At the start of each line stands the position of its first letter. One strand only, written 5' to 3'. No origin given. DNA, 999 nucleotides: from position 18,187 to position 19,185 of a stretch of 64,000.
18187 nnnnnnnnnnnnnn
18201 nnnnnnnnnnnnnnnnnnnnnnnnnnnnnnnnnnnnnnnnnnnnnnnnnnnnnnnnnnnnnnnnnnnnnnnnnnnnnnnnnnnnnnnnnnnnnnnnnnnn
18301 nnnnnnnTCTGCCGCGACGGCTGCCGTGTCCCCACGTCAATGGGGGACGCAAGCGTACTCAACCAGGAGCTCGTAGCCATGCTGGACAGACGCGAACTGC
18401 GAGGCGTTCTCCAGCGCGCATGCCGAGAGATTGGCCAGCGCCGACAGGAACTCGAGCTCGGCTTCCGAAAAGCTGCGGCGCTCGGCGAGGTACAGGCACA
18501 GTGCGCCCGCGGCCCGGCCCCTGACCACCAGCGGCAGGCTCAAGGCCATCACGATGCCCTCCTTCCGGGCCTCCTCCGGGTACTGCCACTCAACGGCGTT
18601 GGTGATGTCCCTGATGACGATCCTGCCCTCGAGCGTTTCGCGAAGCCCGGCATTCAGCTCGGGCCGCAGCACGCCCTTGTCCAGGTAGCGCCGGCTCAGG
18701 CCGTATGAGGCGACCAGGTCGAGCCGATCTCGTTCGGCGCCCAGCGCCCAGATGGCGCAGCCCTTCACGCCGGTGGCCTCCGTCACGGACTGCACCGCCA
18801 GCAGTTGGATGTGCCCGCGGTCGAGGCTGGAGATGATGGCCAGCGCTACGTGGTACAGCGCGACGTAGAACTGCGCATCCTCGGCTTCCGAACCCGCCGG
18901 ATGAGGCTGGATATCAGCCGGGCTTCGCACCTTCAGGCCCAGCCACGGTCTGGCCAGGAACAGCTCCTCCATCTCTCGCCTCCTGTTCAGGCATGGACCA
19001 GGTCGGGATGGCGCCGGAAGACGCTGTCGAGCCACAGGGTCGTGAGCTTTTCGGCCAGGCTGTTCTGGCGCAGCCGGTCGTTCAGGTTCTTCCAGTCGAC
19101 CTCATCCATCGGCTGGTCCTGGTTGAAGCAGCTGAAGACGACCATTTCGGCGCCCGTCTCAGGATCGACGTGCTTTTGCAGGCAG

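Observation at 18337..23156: Giant single-polypeptide ferredoxin–NfnB/GltD–NfnA/PyrK fusion flavoprotein followed by a stand-alone GAF protein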

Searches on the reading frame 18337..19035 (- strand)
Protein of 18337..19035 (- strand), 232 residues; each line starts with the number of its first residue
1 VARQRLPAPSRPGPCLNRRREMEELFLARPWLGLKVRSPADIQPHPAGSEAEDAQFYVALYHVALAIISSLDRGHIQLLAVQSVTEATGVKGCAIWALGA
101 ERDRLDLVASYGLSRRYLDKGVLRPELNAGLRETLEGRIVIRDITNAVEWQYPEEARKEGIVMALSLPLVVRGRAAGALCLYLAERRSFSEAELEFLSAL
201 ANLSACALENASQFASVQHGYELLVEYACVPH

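Call 6: search_protein_families(library=pfam, proteins=[window:18337-19035:-], max_evalue=0.1)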
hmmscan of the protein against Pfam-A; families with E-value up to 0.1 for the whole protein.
window:18337-19035:- (232 aa): 3 families
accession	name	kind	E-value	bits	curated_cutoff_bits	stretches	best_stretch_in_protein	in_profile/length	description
PF01590.32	GAF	-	1.7e-11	45.2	22.4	1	80-208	9-133/133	GAF domain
PF13185.12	GAF_2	-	6.4e-11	43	28.6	1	79-209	10-136/136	GAF domain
PF13492.12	GAF_3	-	3.1e-08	34.5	27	1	81-210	10-129/129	GAF domain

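Call 7: search_protein_families(library=ncbifam, proteins=[window:18337-19035:-], max_evalue=0.1)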
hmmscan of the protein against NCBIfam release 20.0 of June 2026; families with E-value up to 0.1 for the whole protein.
window:18337-19035:- (232 aa): 3 families
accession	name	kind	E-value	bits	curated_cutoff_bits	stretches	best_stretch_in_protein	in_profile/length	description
NF008283.0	PRK11061.1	equivalog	2e-06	26.4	583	1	80-213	25-159/748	phosphoenolpyruvate--protein phosphotransferase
NF047786.1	his_kin_MadS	equivalog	0.012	14.8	500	1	144-218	113-184/434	MadS family sensor histidine kinase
NF003451.0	PRK05022.1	equivalog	0.061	12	476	1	165-219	116-170/512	nitric oxide reductase transcriptional regulator NorR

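Call 46: find_encoding_contigs(protein=window:18337-18972:-, flank=8000, max_places=6)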
Protein window:18337-18972:- (211 aa): 3 contigs read that carry it; 1 place shown.
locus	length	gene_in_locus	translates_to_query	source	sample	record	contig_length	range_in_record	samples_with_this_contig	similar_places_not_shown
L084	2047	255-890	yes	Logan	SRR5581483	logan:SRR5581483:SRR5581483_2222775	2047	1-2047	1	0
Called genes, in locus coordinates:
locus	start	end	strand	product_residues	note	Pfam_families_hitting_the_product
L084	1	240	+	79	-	?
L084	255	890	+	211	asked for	PF01590:GAF, PF13185:GAF_2, PF13492:GAF_3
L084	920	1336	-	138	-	PF21619:DUF6855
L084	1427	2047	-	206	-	?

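Call 76: find_homologous_proteins(query=window:18337-18972:-, max_evalue=1e-10)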
Query window:18337-18972:- (211 aa): 69 proteins with E <= 1e-10 among 1664 candidates.
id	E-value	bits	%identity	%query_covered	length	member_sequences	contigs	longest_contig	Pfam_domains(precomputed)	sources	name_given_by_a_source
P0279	3.0e-132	456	100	100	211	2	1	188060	PF13185.13,PF01590.33,PF13492.13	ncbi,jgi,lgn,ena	-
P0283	6.0e-57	210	55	90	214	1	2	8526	PF13185.13,PF01590.33,PF13492.13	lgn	-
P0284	1.1e-51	193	40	82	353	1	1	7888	PF13185.13,PF01590.33,PF13492.13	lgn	-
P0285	2.7e-47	179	37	84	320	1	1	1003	PF15714.12,PF13185.13,PF01590.33,PF13492.13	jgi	jgi:signal transduction protein with GAF and PtsI domain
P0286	5.0e-47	178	34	83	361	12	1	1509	PF13185.13,PF01590.33,PF13492.13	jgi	jgi:signal transduction protein with GAF and PtsI domain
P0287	4.3e-46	175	50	87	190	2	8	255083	PF13185.13,PF01590.33,PF13492.13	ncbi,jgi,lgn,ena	jgi:transcriptional regulator with GAF, ATPase, and Fis domain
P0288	5.2e-46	175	44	68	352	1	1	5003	PF13185.13,PF01590.33,PF13492.13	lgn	-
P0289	9.0e-46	174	39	80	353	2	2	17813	PF13185.13,PF01590.33,PF13492.13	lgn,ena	-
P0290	2.7e-45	172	39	70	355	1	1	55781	PF15714.12,PF13185.13,PF01590.33,PF13492.13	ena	-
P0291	3.4e-45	172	36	82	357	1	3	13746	PF13185.13,PF01590.33,PF13492.13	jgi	jgi:GAF domain-containing protein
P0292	1.4e-42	163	37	80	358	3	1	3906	PF13185.13,PF01590.33,PF13492.13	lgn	-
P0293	5.7e-42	161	38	75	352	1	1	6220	PF13185.13,PF01590.33,PF13492.13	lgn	-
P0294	2.3e-40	156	38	82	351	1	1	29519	PF13185.13,PF01590.33,PF13492.13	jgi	jgi:GAF domain-containing protein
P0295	2.0e-39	153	35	81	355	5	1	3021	PF13185.13,PF01590.33,PF13492.13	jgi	-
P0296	1.4e-34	137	35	72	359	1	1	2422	PF13185.13,PF01590.33,PF13492.13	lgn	-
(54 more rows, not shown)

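Call 77: find_encoding_contigs(protein=P0283, flank=9000, max_places=4)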
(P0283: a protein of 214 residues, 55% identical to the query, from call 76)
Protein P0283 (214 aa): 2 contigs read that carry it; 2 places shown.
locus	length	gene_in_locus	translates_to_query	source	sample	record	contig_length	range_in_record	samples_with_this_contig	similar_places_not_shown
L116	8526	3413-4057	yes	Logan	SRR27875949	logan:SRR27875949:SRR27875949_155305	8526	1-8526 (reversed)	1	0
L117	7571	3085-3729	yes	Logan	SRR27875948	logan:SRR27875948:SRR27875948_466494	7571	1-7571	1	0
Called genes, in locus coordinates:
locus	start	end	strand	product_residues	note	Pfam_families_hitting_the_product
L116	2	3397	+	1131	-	?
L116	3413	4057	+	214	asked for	PF01590:GAF, PF13185:GAF_2, PF13492:GAF_3 (weak)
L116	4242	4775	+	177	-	-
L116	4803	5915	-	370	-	PF13379:NMT1_2, PF09084:NMT1, PF12974:Phosphonate-bd (weak)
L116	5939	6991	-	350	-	PF00296:Bac_luciferase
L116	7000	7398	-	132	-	PF00903:Glyoxalase, PF13669:Glyoxalase_4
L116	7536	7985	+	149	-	-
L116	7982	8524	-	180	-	?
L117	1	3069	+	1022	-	?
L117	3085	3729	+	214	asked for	PF01590:GAF, PF13185:GAF_2, PF13492:GAF_3 (weak)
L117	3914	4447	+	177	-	-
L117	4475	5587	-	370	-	PF13379:NMT1_2, PF09084:NMT1, PF12974:Phosphonate-bd (weak)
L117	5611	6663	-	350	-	PF00296:Bac_luciferase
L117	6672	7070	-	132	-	PF00903:Glyoxalase, PF13669:Glyoxalase_4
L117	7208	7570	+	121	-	?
